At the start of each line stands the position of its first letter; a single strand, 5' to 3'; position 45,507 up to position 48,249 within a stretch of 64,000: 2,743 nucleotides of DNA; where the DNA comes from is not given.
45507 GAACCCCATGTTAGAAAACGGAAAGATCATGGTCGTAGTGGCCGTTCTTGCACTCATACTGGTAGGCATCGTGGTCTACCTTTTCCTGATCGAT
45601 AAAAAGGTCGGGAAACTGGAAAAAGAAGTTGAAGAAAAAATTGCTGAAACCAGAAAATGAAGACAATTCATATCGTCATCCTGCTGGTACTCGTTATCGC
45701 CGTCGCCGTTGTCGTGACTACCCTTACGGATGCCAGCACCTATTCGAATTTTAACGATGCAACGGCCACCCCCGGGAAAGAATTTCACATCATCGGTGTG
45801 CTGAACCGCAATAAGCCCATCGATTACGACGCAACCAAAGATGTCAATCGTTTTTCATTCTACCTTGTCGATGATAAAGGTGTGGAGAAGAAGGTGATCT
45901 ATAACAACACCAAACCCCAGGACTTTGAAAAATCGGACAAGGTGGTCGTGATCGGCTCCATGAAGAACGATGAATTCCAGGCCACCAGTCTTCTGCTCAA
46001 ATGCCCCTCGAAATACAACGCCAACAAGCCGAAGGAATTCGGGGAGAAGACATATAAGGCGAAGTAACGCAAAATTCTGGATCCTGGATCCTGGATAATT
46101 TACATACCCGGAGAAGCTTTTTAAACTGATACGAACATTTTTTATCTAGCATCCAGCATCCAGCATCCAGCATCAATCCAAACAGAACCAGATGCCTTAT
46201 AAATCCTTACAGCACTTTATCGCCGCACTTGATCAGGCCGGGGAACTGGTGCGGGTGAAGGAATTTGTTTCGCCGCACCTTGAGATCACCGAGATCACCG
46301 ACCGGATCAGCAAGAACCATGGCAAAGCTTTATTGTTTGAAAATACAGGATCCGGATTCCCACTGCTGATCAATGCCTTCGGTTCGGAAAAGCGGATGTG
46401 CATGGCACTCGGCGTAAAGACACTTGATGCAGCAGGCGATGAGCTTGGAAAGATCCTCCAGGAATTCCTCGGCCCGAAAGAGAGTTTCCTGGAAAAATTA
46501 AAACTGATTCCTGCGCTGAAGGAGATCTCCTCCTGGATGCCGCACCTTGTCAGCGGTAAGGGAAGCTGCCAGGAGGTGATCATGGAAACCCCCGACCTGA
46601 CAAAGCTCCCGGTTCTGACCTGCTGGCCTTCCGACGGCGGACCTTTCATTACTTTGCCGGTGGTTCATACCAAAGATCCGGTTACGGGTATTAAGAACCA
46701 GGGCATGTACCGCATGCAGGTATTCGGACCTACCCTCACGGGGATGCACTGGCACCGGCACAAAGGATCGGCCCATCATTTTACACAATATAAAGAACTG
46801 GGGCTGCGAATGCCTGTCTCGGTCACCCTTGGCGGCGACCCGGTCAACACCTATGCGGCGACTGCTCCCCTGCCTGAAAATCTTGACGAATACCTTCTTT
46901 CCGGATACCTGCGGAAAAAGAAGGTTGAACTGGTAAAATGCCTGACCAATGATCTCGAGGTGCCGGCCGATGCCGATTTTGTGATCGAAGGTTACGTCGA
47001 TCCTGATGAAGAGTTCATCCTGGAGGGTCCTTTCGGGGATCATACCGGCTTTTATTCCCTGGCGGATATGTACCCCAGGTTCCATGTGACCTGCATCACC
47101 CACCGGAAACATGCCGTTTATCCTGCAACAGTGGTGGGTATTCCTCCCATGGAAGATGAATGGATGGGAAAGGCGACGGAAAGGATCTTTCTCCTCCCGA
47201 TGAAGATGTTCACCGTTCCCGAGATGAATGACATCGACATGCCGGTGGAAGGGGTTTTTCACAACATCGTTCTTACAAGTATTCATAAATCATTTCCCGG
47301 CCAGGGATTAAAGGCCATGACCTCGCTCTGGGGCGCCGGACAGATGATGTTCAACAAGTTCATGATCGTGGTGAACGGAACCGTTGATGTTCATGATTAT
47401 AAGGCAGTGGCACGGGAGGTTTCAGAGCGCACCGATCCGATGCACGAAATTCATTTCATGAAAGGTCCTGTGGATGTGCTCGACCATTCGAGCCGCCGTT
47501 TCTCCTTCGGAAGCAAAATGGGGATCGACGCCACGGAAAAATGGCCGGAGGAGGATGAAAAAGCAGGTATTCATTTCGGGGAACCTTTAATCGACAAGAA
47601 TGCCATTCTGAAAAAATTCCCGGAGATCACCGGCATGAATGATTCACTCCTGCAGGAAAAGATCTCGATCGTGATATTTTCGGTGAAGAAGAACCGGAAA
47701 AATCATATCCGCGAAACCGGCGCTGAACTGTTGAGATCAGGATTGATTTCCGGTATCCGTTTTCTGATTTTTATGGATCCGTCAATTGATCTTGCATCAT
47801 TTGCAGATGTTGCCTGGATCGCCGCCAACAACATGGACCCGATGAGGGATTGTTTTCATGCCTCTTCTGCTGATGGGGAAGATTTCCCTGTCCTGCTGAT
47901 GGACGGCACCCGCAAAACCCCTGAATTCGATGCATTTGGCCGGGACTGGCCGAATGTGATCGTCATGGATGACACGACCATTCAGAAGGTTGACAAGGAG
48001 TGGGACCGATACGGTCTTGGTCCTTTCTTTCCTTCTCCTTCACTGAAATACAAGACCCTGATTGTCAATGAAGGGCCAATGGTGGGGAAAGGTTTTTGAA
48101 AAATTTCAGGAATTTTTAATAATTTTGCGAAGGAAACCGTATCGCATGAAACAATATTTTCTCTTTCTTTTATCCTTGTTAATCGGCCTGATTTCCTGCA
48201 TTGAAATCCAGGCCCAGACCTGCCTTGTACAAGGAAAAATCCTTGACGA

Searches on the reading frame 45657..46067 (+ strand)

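Call 70: search_protein_families(library=pfam, proteins=[window:45657-46067:+], max_evalue=0.00001)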
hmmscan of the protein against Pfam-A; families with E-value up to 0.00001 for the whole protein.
window:45657-46067:+ (136 aa): 1 family
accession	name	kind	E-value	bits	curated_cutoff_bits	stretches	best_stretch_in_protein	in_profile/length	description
PF03100.22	CcmE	-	3.9e-13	50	24.6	1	35-122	13-98/99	CcmE domain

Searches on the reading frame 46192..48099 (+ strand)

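Call 70: search_protein_families(library=pfam, proteins=[window:46192-48099:+], max_evalue=0.00001)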
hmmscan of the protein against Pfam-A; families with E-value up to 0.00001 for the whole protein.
window:46192-48099:+ (635 aa): 3 families
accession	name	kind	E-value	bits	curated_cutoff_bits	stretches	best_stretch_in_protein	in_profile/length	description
PF01977.22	UbiD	-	1e-80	270.2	23.3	1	122-318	6-206/206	3-octaprenyl-4-hydroxybenzoate carboxy-lyase Rift-related domain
PF20696.2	UbiD_C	-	1.3e-47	161.4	24.2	2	324-447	2-127/127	3-octaprenyl-4-hydroxybenzoate carboxy-lyase C-terminal domain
PF20695.2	UbiD_N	-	5.5e-25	87.7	24.3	1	10-79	1-69/78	3-octaprenyl-4-hydroxybenzoate carboxy-lyase N-terminal domain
